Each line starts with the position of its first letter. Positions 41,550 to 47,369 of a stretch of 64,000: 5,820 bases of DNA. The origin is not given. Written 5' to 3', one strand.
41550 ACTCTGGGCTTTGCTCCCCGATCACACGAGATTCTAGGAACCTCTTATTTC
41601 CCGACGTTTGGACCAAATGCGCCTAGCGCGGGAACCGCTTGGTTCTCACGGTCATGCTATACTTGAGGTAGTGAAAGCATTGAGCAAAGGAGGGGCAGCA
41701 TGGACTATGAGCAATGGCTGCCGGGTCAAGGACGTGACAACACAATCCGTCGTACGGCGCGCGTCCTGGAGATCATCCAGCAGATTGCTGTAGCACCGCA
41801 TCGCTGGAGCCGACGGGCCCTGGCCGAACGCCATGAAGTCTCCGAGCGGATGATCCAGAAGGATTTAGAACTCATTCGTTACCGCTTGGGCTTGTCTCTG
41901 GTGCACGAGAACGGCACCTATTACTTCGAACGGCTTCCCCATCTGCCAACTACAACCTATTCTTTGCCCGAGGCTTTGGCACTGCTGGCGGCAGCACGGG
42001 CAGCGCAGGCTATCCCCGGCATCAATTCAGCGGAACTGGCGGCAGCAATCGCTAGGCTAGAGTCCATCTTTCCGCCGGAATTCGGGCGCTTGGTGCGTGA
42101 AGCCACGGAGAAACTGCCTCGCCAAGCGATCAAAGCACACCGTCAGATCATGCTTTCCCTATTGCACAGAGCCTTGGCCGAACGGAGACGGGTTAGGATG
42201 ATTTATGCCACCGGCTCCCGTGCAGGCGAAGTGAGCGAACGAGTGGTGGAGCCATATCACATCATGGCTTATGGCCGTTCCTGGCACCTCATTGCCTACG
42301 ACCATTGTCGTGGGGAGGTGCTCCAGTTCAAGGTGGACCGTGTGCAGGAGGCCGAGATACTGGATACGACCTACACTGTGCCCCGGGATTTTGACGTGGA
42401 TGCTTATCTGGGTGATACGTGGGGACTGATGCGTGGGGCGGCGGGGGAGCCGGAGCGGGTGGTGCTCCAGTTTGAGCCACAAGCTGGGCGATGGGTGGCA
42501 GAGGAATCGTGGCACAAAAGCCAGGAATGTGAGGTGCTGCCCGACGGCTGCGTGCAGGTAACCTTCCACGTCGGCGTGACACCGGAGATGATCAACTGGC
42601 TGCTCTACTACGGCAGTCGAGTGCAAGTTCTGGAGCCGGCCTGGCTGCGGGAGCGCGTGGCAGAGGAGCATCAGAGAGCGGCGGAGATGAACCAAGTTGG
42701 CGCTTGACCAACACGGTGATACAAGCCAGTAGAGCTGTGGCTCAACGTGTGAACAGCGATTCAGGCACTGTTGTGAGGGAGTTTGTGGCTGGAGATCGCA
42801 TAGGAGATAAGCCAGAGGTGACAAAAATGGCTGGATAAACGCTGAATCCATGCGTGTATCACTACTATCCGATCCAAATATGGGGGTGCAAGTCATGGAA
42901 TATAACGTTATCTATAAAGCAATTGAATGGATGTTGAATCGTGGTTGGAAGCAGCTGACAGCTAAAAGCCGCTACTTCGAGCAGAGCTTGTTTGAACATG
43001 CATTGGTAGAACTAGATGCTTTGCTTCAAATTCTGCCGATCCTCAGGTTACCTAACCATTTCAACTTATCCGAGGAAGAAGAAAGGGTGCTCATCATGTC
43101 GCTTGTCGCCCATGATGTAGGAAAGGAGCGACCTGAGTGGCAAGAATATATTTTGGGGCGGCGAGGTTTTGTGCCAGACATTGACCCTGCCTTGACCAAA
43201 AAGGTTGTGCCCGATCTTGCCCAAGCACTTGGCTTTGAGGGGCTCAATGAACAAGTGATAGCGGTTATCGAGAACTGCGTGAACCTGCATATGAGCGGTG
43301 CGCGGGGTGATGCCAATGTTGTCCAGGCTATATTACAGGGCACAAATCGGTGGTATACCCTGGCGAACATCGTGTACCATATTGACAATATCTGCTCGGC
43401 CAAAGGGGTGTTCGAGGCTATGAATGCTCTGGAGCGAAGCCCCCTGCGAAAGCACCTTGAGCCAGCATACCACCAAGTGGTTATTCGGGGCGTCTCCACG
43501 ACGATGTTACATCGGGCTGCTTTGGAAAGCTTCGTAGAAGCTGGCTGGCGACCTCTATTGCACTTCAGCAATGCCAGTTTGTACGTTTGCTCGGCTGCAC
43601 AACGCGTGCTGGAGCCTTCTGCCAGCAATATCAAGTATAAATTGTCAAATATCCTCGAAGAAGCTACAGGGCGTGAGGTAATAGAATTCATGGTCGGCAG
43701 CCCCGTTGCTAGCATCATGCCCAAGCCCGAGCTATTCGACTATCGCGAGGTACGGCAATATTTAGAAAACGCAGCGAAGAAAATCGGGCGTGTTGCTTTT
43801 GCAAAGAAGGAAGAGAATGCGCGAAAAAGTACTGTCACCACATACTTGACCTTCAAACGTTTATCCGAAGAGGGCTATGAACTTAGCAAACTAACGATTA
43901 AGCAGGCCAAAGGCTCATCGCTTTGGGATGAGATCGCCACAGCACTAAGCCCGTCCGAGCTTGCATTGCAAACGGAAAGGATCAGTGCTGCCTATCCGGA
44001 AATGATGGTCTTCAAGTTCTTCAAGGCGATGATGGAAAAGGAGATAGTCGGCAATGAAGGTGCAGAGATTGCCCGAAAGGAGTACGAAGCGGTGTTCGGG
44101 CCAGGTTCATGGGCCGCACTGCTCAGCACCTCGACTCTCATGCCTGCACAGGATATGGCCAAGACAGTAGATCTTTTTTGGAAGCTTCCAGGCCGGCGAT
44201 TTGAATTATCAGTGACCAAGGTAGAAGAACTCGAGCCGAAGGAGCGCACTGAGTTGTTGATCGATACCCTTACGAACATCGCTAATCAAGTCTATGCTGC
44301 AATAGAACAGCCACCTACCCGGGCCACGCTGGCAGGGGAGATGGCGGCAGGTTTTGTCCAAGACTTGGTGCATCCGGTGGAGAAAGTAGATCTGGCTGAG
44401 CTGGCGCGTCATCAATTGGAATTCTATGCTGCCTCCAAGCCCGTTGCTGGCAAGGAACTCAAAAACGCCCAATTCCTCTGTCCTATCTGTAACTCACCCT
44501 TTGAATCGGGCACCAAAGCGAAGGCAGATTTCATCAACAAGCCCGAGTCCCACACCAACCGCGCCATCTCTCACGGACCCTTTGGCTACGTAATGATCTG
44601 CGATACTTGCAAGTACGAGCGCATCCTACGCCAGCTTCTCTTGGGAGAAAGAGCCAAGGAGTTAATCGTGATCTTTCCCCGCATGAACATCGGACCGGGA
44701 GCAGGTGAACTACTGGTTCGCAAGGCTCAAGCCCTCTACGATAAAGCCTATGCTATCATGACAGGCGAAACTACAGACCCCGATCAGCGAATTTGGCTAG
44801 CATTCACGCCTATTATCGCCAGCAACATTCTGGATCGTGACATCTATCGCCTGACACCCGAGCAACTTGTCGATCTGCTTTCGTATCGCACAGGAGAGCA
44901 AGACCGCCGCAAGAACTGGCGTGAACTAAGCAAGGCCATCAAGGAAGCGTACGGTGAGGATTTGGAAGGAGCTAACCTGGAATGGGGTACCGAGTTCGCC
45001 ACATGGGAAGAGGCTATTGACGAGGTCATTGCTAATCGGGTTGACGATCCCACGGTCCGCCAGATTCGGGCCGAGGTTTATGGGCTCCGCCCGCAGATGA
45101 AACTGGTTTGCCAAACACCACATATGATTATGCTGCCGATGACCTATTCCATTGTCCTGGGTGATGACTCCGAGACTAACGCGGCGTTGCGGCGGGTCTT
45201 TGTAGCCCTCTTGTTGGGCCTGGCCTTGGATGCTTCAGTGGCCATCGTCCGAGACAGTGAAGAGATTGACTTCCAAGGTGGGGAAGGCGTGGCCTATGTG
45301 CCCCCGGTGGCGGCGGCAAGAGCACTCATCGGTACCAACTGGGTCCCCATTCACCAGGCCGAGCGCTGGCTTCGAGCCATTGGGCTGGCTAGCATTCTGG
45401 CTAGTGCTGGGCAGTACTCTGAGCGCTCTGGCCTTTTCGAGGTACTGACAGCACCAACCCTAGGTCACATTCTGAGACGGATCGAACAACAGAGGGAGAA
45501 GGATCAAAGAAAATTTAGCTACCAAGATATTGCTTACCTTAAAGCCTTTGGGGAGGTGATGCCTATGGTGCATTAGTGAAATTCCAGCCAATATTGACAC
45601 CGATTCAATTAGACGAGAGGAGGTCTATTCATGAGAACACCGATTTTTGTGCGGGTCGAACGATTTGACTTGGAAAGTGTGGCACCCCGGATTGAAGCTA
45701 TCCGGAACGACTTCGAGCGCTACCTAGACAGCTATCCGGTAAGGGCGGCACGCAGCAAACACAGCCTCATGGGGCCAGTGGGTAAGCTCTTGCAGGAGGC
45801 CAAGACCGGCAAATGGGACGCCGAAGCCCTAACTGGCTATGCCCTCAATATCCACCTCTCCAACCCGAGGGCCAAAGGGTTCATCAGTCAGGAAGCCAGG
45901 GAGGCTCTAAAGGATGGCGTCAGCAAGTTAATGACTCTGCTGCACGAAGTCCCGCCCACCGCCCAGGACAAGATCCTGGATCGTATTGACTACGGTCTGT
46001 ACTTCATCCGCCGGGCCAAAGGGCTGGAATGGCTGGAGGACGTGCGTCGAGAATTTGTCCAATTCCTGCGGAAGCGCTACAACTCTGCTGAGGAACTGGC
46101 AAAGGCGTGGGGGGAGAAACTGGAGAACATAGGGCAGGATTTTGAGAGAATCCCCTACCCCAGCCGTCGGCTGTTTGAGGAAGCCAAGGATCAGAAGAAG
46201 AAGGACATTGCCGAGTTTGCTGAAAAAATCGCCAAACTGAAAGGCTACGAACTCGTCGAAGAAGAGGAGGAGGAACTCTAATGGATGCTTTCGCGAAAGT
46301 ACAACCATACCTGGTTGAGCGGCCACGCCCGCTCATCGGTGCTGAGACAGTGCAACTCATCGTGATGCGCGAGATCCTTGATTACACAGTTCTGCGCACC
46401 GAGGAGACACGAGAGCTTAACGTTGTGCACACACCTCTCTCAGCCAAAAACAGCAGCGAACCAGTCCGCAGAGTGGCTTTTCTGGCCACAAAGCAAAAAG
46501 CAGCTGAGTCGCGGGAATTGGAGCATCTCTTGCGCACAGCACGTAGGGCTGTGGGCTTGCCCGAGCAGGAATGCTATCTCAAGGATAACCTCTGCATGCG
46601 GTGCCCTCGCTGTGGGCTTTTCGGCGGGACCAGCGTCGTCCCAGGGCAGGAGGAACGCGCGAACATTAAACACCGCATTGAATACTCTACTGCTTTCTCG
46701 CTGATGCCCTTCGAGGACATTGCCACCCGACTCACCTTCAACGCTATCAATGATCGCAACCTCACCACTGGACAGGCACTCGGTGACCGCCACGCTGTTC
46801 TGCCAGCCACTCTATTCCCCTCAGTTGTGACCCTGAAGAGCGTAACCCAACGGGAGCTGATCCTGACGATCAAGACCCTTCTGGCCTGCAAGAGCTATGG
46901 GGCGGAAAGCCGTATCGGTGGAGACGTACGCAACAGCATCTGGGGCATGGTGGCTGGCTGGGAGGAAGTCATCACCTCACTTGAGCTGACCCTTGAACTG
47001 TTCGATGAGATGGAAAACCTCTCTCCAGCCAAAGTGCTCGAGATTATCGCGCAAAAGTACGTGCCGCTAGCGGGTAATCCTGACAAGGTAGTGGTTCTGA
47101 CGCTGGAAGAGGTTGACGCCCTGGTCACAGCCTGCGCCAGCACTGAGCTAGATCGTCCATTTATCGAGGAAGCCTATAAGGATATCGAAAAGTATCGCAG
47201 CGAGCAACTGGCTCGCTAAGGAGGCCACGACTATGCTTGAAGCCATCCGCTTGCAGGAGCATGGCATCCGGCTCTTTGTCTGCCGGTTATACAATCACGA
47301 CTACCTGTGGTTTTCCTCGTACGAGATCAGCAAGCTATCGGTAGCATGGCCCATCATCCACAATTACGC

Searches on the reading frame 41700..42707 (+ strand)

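Call 57: search_protein_families(library=pfam, proteins=[window:41700-42707:+])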
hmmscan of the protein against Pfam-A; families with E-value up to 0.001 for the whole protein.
window:41700-42707:+ (335 aa): 3 families
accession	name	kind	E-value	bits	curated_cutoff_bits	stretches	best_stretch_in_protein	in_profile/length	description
PF13280.12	WYL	-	4.3e-20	71.9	21.8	1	152-220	3-70/70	WYL domain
PF25583.1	WCX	-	5.2e-19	68.8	23.9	1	250-328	1-76/76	WCX domain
PF08279.18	HTH_11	-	0.00036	20.8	25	1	21-73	1-52/55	HTH domain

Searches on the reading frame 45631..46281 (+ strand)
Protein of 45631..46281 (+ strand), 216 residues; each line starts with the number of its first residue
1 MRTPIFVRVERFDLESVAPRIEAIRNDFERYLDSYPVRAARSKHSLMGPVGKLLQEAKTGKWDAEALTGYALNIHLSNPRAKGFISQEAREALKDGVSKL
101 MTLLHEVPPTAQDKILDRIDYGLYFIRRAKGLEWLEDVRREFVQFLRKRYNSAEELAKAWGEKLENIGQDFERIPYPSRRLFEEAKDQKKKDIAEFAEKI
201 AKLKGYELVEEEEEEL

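Call 57: search_protein_families(library=pfam, proteins=[window:45631-46281:+])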
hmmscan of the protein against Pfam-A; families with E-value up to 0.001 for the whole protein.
window:45631-46281:+ (216 aa): 1 family
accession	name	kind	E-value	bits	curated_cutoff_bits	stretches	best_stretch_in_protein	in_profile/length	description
PF02449.21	Glyco_hydro_42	-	0.00031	20.7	21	1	136-196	148-208/376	Beta-galactosidase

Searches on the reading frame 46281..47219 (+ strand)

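Call 57: search_protein_families(library=pfam, proteins=[window:46281-47219:+])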
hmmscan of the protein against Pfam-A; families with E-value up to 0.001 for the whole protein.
window:46281-47219:+ (312 aa): 1 family
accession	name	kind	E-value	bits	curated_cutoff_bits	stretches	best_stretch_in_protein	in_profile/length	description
PF18320.6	Csc2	-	7.6e-40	137.4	25.5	1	20-246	11-237/298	Csc2 Crispr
